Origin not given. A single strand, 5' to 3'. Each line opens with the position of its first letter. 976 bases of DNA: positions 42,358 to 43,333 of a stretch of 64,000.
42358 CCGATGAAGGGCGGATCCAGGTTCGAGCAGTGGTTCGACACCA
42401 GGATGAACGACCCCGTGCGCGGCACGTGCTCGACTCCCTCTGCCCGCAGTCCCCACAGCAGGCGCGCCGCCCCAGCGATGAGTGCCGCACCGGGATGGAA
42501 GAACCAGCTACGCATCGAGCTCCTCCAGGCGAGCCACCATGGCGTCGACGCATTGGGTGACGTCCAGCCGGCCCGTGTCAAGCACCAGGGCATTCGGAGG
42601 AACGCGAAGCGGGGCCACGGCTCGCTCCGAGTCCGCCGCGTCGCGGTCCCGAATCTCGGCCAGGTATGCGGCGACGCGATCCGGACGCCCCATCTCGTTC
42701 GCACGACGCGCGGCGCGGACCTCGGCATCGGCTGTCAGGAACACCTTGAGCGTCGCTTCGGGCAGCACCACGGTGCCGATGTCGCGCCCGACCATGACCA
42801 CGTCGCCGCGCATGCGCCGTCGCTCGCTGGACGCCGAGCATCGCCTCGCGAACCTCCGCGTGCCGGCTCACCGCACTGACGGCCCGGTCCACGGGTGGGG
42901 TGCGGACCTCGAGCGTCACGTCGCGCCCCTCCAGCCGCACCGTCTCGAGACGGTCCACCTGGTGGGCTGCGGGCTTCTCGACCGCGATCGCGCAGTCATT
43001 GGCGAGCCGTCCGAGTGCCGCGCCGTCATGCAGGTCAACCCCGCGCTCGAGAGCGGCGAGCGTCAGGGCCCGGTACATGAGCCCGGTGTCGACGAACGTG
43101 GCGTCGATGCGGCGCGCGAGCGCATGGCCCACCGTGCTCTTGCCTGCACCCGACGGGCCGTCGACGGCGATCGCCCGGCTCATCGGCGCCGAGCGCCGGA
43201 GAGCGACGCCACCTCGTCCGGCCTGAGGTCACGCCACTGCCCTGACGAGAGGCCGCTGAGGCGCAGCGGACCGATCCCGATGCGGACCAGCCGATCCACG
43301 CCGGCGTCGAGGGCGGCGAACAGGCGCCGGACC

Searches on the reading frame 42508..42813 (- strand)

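Call 32: search_protein_families(library=pfam, proteins=[window:42508-42813:-], max_evalue=0.01)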
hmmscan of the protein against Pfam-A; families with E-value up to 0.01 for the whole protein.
window:42508-42813:- (101 aa): 2 families
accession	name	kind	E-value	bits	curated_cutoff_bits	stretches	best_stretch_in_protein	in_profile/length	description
PF02224.24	Cytidylate_kin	-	4.1e-27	95.7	26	1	3-96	113-209/211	Cytidylate kinase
PF13189.12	Cytidylate_kin2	-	5.5e-06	27.1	28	1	3-60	92-151/176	Cytidylate kinase-like family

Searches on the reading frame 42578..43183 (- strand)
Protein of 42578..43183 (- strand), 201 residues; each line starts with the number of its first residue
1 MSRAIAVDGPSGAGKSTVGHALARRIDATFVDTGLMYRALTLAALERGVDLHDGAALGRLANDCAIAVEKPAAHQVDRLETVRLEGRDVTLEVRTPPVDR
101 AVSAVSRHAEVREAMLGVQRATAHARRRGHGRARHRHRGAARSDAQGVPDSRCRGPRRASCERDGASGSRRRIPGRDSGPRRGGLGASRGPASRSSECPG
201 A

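Call 32: search_protein_families(library=pfam, proteins=[window:42578-43183:-], max_evalue=0.01)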
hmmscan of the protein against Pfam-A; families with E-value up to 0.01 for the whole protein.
window:42578-43183:- (201 aa): 3 families
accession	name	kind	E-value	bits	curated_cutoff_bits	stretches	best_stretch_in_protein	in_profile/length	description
PF02224.24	Cytidylate_kin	-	1.6e-28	100.3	26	1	5-124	1-111/211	Cytidylate kinase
PF01202.28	SKI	-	0.00082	20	22.1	1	12-33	2-23/159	Shikimate kinase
PF13238.12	AAA_18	-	0.0064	17.4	29.4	1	5-41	1-29/128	AAA domain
